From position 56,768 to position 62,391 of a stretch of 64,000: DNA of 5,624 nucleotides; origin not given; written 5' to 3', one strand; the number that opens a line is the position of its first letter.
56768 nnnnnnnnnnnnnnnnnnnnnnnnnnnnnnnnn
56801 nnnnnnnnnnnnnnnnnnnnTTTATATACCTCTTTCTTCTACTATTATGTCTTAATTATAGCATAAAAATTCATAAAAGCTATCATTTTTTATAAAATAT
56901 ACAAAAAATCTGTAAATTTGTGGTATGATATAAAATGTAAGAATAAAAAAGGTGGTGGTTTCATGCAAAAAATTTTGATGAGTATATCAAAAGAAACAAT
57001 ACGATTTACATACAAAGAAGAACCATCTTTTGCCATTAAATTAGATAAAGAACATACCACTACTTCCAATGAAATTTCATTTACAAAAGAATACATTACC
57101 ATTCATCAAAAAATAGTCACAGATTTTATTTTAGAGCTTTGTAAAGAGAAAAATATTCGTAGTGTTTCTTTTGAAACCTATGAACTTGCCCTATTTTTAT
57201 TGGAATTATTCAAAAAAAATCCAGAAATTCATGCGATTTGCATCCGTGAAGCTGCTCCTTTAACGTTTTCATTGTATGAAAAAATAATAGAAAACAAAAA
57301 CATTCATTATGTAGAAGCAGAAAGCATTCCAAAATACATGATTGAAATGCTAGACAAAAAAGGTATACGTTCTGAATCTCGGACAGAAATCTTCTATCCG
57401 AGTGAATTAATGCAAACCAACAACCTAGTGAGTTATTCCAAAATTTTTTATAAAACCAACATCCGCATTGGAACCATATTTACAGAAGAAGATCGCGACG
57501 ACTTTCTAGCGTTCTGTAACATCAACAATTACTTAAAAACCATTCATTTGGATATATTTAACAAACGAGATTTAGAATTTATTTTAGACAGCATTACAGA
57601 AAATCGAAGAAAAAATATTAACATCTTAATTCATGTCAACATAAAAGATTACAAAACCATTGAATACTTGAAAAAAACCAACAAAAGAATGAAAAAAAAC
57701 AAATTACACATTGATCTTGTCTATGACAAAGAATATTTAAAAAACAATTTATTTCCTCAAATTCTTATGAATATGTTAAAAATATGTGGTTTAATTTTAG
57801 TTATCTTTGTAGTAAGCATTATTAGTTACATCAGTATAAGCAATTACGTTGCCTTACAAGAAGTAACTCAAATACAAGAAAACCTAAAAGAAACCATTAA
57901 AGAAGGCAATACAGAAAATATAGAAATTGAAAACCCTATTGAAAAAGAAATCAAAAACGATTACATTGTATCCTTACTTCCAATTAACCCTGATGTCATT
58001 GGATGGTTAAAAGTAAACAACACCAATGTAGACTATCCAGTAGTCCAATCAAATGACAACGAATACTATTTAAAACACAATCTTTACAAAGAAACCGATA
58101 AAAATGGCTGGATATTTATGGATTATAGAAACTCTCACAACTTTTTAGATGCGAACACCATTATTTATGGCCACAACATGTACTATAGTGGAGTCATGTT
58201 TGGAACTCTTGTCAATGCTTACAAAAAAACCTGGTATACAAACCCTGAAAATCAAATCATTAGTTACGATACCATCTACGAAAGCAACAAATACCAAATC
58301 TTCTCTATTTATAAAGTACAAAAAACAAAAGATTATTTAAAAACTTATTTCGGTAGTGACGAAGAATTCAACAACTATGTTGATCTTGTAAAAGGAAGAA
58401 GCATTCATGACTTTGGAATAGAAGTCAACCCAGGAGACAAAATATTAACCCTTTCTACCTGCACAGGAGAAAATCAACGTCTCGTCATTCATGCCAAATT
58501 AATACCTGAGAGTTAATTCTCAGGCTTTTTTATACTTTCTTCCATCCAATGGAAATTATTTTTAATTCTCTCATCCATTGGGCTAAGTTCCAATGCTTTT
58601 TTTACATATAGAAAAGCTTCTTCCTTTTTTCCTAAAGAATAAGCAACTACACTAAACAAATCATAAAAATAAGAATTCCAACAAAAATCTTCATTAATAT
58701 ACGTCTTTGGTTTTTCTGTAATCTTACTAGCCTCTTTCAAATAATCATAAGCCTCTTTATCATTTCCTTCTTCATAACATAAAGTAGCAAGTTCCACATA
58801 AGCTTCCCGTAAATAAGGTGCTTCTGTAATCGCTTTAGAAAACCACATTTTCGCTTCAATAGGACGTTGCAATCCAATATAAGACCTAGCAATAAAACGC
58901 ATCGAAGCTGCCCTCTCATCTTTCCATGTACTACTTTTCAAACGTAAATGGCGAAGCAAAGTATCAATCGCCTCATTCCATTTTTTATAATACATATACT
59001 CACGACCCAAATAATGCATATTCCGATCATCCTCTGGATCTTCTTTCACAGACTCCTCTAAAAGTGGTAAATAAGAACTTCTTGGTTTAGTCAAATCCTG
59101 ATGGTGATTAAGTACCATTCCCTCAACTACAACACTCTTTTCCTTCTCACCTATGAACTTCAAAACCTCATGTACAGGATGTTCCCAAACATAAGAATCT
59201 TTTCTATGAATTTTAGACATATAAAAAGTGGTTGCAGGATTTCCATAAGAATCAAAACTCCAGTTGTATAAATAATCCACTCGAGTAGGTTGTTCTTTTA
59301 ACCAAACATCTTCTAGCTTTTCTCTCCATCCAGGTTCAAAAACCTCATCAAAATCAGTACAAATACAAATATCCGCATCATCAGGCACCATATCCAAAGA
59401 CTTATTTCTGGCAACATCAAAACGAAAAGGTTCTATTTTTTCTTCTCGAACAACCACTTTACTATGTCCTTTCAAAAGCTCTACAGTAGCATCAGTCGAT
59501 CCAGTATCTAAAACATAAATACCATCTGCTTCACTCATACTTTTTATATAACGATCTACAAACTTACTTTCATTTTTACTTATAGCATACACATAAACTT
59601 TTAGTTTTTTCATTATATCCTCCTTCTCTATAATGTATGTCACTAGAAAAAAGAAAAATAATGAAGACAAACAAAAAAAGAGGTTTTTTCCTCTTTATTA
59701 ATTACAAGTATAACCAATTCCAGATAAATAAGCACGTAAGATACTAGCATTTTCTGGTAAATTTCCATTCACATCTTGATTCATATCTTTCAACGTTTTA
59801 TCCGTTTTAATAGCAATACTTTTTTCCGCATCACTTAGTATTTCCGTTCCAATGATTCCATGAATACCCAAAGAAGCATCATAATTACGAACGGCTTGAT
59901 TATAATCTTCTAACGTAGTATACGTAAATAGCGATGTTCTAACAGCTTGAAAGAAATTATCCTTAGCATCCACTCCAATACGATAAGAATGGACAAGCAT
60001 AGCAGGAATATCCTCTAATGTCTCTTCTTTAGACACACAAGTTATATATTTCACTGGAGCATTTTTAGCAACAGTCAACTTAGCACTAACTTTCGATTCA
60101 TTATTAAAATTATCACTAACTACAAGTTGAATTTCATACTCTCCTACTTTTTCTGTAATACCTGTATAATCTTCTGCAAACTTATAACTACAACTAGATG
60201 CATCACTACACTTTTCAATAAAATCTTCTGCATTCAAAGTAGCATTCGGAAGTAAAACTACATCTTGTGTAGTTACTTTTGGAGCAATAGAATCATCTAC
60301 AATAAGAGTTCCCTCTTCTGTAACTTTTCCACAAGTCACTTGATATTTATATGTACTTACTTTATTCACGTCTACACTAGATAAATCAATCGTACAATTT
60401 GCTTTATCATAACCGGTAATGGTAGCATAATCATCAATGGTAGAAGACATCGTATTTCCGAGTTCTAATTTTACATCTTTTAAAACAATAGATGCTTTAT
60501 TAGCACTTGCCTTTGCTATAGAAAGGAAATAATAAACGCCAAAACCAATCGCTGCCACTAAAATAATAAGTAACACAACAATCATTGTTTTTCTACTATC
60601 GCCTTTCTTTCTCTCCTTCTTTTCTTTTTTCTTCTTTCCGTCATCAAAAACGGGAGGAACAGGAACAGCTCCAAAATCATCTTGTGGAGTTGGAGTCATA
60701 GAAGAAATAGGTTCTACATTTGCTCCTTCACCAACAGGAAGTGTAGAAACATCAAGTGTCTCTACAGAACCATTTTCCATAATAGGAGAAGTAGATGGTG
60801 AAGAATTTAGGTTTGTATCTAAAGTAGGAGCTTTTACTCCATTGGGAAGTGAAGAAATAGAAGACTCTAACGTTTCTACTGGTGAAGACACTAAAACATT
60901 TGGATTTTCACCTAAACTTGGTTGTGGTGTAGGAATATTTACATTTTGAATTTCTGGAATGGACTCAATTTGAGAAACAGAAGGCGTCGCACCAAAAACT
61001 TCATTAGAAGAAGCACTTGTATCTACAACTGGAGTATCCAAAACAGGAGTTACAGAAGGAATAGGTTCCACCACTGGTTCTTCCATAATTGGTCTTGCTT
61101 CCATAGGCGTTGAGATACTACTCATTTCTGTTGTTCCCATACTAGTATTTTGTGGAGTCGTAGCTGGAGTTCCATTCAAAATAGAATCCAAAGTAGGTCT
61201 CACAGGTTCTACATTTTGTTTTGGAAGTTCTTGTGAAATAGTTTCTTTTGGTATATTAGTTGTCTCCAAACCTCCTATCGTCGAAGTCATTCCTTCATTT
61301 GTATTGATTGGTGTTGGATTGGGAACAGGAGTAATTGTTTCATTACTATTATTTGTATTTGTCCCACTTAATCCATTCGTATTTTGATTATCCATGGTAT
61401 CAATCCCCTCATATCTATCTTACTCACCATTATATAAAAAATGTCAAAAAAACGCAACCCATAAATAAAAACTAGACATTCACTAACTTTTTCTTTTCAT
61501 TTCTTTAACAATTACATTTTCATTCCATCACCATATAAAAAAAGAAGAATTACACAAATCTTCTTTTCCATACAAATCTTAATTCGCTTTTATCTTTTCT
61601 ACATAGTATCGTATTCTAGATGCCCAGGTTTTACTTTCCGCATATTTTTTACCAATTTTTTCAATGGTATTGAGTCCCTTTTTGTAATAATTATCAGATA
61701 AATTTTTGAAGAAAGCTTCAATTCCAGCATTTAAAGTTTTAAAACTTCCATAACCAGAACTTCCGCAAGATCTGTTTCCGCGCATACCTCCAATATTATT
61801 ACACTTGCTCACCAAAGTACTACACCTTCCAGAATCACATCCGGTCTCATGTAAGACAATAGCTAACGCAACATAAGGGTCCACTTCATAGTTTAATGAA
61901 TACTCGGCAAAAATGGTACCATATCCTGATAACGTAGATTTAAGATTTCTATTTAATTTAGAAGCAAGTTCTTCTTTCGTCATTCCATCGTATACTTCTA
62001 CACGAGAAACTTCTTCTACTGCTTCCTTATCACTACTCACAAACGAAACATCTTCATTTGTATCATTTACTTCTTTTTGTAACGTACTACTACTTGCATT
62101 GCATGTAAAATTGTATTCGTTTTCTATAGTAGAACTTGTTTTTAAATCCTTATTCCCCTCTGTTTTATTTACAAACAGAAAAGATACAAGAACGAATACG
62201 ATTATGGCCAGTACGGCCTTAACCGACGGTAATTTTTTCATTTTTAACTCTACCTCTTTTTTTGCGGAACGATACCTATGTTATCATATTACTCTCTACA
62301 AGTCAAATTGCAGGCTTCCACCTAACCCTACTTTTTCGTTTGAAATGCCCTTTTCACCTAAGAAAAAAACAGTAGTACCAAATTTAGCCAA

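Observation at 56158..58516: Sortase with a large cytoplasmic N-terminal domain, divergently paired with a Cys-rich NPQTG substrate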

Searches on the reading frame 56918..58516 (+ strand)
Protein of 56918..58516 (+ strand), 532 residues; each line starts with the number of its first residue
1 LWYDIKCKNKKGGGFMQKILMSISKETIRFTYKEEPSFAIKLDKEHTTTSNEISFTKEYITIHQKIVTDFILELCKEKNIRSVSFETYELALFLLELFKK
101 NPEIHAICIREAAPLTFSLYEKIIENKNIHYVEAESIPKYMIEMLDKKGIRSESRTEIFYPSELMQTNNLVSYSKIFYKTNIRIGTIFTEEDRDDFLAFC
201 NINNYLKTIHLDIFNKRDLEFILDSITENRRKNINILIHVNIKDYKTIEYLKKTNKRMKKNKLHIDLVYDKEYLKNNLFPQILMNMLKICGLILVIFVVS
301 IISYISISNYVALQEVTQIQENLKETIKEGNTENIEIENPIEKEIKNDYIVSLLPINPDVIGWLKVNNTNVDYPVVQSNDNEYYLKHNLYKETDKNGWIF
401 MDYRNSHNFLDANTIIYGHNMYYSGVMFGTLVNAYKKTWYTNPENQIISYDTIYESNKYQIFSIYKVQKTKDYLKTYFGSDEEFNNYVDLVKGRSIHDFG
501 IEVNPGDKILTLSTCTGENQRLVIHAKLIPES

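Call 3: search_protein_families(library=pfam, proteins=[window:56918-58516:+], max_evalue=0.1)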
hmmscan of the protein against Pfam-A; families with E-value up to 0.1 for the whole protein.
window:56918-58516:+ (532 aa): 3 families
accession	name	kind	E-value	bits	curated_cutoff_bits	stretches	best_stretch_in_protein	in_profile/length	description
PF04203.18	Sortase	-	9.1e-14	51.7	26.6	1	364-528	1-124/125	Sortase domain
PF25679.1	DUF7947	-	0.068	13.7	27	0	87-152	2-66/79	Family of unknown function (DUF7947)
PF20742.3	DUF5580_M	-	0.083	13.4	24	0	101-147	39-84/95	Family of unknown function (DUF5580) middle domain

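Call 4: search_protein_families(library=ncbifam, proteins=[window:56918-58516:+], max_evalue=0.1)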
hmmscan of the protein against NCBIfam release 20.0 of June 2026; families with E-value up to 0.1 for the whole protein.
window:56918-58516:+ (532 aa): 2 families
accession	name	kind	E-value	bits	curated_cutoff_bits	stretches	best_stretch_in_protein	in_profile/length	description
TIGR03064.1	sortase_srtB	equivalog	9.6e-52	175.6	153.75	1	286-521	7-232/235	class B sortase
NF040525.1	SrtB_LPKTxSAVK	exception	3.8e-23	81.8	200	1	299-521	8-229/261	class B sortase, LPKTxAVK-specific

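Call 25: search_solved_structures(query=window:56963-58513:+, max_evalue=1, show_alignments=1)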
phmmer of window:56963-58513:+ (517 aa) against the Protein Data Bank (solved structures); distinct sequences matched with E-value up to 1: 23.
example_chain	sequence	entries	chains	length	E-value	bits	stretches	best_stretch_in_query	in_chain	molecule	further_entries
2oqw_A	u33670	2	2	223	2.8e-36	128.7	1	318-515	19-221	Sortase B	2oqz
1rz2_A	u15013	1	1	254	3.1e-36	128.6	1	316-515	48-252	conserved hypothetical protein BA4783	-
5jcv_A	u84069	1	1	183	1.5e-34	123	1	337-512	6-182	Lmo2181 protein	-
5gyj_A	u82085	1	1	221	2.3e-33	119.1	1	329-513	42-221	Putative peptidase C60B, sortase B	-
4ux7_A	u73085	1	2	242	3.3e-33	118.6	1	329-514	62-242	PUTATIVE PEPTIDASE C60B, SORTASE B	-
6kyc_A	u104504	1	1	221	4.8e-33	118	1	329-513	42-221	Putative peptidase C60B, sortase B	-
6kyd_A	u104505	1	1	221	1.1e-32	116.8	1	329-513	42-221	Putative peptidase C60B, sortase B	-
1ng5_A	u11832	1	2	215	1e-31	113.6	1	336-515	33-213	sortase B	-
4lfd_A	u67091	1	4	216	1.3e-31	113.3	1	335-515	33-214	Sortase B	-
1qx6_A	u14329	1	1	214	2.2e-31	112.6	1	336-515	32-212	NPQTN specific sortase B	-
1qwz_A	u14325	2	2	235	2.4e-31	112.4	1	336-515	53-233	NPQTN specific sortase B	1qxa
5b23_A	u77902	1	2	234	1.8e-27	99.6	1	335-514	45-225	Uncharacterized protein Sortase B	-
5yfk_A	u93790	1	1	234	4.5e-26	95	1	335-514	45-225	Uncharacterized protein Sortase B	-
4y4q_A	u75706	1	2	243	1.1e-24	90.5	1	337-513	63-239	Sortase, SrtB family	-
3psq_A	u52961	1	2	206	2.5e-19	72.8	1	336-502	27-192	Hypothetical exported protein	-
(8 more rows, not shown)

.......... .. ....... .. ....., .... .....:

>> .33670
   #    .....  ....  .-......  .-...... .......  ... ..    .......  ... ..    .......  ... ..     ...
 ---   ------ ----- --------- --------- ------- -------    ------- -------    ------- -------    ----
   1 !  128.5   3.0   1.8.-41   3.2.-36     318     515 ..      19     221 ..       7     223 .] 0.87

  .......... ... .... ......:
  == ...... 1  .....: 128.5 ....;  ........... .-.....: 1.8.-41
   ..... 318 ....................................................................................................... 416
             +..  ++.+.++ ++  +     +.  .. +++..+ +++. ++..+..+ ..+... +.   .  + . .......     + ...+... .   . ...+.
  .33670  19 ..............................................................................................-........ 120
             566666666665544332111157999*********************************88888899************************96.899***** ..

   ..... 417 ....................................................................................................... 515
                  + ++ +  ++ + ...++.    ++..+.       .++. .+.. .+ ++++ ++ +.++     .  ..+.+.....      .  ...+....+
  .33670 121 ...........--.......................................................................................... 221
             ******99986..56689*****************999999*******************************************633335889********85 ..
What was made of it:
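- Closest known: Class B sortases. Same: It has the His-Cys-Arg motifs, type II membrane topology, an NPxTG-type signal and a substrate gene next to the sortase gene (calls 4, 25).
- Checked: The best PDB sequence matches are B. anthracis, L. monocytogenes, C. difficile and S. aureus SrtB (E 3e-36 to 1e-31), with IYGHNM, TLSTC and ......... aligned to the B. anthracis SrtB motifs (call 25).
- The catalytic motifs align to solved SrtB structures (call 25).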

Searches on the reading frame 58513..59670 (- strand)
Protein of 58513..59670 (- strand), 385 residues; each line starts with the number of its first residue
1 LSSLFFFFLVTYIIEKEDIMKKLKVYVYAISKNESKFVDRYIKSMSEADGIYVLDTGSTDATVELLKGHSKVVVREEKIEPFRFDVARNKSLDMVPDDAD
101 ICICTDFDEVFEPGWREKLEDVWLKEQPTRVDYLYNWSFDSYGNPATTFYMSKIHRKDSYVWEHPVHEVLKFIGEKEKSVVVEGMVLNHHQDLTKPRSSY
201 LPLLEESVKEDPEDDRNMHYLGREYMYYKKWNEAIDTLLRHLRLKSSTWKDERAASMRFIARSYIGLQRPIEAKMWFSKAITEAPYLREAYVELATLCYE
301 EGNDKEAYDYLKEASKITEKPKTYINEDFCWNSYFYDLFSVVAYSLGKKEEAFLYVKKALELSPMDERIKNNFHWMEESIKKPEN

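Call 3: search_protein_families(library=pfam, proteins=[window:58513-59670:-], max_evalue=0.1)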
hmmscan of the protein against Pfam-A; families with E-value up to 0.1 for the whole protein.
window:58513-59670:- (385 aa): 14 families
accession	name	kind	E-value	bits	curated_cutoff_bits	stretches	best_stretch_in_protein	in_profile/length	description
PF07719.23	TPR_2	-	1.2e-08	34.9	27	1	289-318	2-31/34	Tetratricopeptide repeat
PF13181.12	TPR_8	-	3.1e-08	33.6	25.7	0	340-364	8-32/34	Tetratricopeptide repeat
PF00535.33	Glycos_transf_2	-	3.4e-08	34.1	23.3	1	30-128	5-108/168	Glycosyl transferase family 2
PF00515.34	TPR_1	-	2e-07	31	27.8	0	342-364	10-32/34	Tetratricopeptide repeat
PF13424.12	TPR_12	-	3.2e-07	30.9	30.1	1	253-320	2-77/77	Tetratricopeptide repeat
PF14559.12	TPR_19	-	1.1e-05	26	25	1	269-318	6-55/68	Tetratricopeptide repeat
PF13429.12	TPR_15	-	0.00036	20.5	26.2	0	333-376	146-189/280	Tetratricopeptide repeat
PF14561.12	TPR_20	-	0.00079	20.1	25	0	203-254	10-60/90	Tetratricopeptide repeat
PF13704.12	Glyco_tranf_2_4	-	0.00089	20.1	27.5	1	41-110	10-83/98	Glycosyl transferase family 2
PF13428.12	TPR_14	-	0.001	20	23.5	0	289-316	2-29/44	Tetratricopeptide repeat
PF12895.13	ANAPC3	-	0.0014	19.3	27.2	0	273-319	8-53/82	Anaphase-promoting complex, cyclosome, subunit 3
PF23914.1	TPR_CcmH_CycH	-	0.0016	18.8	42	0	206-317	41-150/158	Cytochrome c-type biogenesis protein H TPR domain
PF13176.12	TPR_7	-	0.004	17.6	27.9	0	290-321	1-32/36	Tetratricopeptide repeat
PF13374.12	TPR_10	-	0.015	15.8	27.5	0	340-362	9-31/42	Tetratricopeptide repeat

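Call 4: search_protein_families(library=ncbifam, proteins=[window:58513-59670:-], max_evalue=0.1)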
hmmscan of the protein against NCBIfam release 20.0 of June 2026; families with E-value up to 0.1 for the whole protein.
window:58513-59670:- (385 aa): 12 families
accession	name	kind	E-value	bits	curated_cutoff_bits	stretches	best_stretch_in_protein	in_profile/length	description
TIGR02521.1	type_IV_pilW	equivalog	9.1e-07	28.7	154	1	251-326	27-103/234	type IV pilus biogenesis/stability protein PilW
NF008757.0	PRK11788.1-5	equivalog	6.1e-06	25.6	363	1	204-316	130-242/388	lipopolysaccharide assembly protein LapB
TIGR02917.1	PEP_TPR_lipo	equivalog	2.6e-05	22.3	312.2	1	200-317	552-664/899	XrtA/PEP-CTERM system TPR-repeat protein PrsT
NF040959.1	MamA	equivalog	8.4e-05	22.1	200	0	178-250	106-174/204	magnetosome protein MamA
NF047558.1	TPR_END_plus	domain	0.00019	21.3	32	0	290-333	1-44/56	TPR end-of-group domain-containing protein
TIGR04195.1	S_glycosyl_SunS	equivalog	0.00024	20.1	350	1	30-94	64-129/421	SunS family peptide S-glycosyltransferase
NF058541.1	SusR_regulator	equivalog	0.00038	19.8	480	1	211-316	161-269/515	SusR family glycan utilization regulator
TIGR00540.1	TPR_hemY_coli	hypoth_equivalog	0.0016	17.3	142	1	198-249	309-360/385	heme biosynthesis-associated TPR protein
NF047371.1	FlcA_CTERM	equivalog_domain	0.0027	16.2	300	1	270-323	329-382/646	periplasmic flagellar collar protein FlcA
NF033920.0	C39_PA2778_fam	equivalog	0.0028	17.1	150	1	240-318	177-254/255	PA2778 family cysteine peptidase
NF008755.0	PRK11788.1-3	equivalog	0.051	12.9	430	1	223-316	149-242/388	lipopolysaccharide assembly protein LapB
NF008756.0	PRK11788.1-4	equivalog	0.062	12.3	474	1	217-327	143-250/389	lipopolysaccharide assembly protein LapB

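Call 84: search_solved_structures(query=window:58516-59613:-, max_evalue=0.1)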
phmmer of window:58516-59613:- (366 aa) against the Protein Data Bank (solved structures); distinct sequences matched with E-value up to 0.1: 18.
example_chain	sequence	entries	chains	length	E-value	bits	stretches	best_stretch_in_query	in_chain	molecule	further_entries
22ao_A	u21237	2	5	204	3.5e-05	26.4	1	10-175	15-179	GmaR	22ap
4y6c_A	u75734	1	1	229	0.00091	21.8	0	191-294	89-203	ANSERINA PUTATIVE KINESIN LIGHT chain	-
8bu0_A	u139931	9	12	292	0.0012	21.4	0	253-354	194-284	Consensus tetratricopeptide repeat protein | Crystal structure of an 8-repeat consensus TPR superhelix with Zinc. | Monomer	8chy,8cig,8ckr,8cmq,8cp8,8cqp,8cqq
7msp_A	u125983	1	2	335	0.0013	21.3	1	11-234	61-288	SPbeta prophage-derived glycosyltransferase SunS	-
1w3b_A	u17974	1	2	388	0.0033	20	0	250-298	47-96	UDP-N-ACETYLGLUCOSAMINE--PEPTIDE N-ACETYLGLUCOSAMINYLTRANSFERASE 110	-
6eou_A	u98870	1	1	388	0.0035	19.9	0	250-298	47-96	UDP-N-acetylglucosamine--peptide N-acetylglucosaminyltransferase 110 kDa subunit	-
5fzr_A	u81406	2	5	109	0.017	17.6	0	326-352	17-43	DESIGNED TPR PROTEIN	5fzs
1na0_A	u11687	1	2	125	0.022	17.2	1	253-354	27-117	designed protein CTPR3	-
5fzq_A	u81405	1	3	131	0.027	17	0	326-352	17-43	DESIGNED TPR PROTEIN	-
7ntf_A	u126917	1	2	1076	0.029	16.8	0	250-298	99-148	Isoform 1 of UDP-N-acetylglucosamine--peptide N-acetylglucosaminyltransferase 110 kDa subu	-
4y6w_A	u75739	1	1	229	0.029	16.8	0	191-286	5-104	NaB(AB)3ACb - light chain TPR-like repeats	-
7yeh_B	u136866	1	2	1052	0.034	16.6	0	251-298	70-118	UDP-N-acetylglucosamine--peptide N-acetylglucosaminyltransferase 110 kDa subunit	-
7yea_A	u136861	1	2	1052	0.034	16.6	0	251-298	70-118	UDP-N-acetylglucosamine--peptide N-acetylglucosaminyltransferase 110 kDa subunit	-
2fo7_A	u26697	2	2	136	0.041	16.3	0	253-347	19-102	SYNTHETIC CONSENSUS TPR PROTEIN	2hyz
8fbj_A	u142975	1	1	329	0.043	16.3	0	270-299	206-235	KWOCA_60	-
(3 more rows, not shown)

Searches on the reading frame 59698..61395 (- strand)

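Call 3: search_protein_families(library=pfam, proteins=[window:59698-61395:-], max_evalue=0.1)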
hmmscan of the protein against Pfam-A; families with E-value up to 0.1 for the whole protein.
window:59698-61395:- (565 aa): 0 families

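Call 4: search_protein_families(library=ncbifam, proteins=[window:59698-61395:-], max_evalue=0.1)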
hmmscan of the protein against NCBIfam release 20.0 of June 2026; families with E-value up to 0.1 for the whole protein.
window:59698-61395:- (565 aa): 5 families
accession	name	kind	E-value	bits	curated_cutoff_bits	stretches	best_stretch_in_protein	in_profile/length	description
NF053671.1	bindosome_BasC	exception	0.0091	15.9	260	1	262-320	5-63/140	bindosome assembly system protein BasC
NF004285.1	PRK05696.1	equivalog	0.0098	15.7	179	1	255-302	6-53/171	flagellar basal body-associated protein FliL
NF001567.0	PRK00389.1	subfamily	0.013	14.5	300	1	325-398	57-127/359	glycine cleavage system aminomethyltransferase GcvT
NF011715.0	PRK15136.1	equivalog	0.027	13.1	563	1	256-297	9-50/390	multidrug efflux MFS transporter periplasmic adaptor subunit EmrA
NF053743.1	LipS2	equivalog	0.066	12.6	270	1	422-516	80-175/292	LipS2 family lipoyl synthase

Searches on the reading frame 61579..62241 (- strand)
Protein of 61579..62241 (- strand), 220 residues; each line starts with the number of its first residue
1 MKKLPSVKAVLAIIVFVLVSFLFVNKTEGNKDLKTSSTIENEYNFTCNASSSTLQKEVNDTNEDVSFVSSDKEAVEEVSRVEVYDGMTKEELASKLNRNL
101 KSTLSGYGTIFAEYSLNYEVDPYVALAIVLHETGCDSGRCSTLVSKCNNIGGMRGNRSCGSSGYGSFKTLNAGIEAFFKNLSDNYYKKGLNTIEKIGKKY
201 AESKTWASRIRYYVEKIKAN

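Call 3: search_protein_families(library=pfam, proteins=[window:61579-62241:-], max_evalue=0.1)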
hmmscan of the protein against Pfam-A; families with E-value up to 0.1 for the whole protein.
window:61579-62241:- (220 aa): 1 family
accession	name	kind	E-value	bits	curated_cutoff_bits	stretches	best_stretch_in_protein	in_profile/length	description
PF01832.25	Glucosaminidase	-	8.3e-07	30.1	30.2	1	110-218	3-122/123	Mannosyl-glycoprotein endo-beta-N-acetylglucosaminidase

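Call 4: search_protein_families(library=ncbifam, proteins=[window:61579-62241:-], max_evalue=0.1)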
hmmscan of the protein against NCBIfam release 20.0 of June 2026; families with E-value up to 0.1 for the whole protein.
window:61579-62241:- (220 aa): 6 families
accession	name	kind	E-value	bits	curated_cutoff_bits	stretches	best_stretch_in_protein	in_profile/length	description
NF052335.1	PdgHdaseHSB129560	equivalog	0.0016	17.9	500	1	101-215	60-178/330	peptidoglycan hydrolase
NF033417.1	glycocin_F_RiPP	subfamily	0.0038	17.2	40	1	127-161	31-64/68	glycocin F family RiPP peptide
NF042931.1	SAG1386_EF1546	equivalog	0.033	14.3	80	1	10-94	37-125/158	SAG1386/EF1546 family surface-associated protein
NF010738.0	PRK14140.1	equivalog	0.047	13.4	137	0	166-200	112-146/191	nucleotide exchange factor GrpE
NF007681.0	PRK10356.1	equivalog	0.075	12.2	193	1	134-182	159-214/274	protein bax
NF045551.1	GK_Pyrobac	equivalog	0.091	12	500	0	152-209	149-204/294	ATP-dependent glucokinase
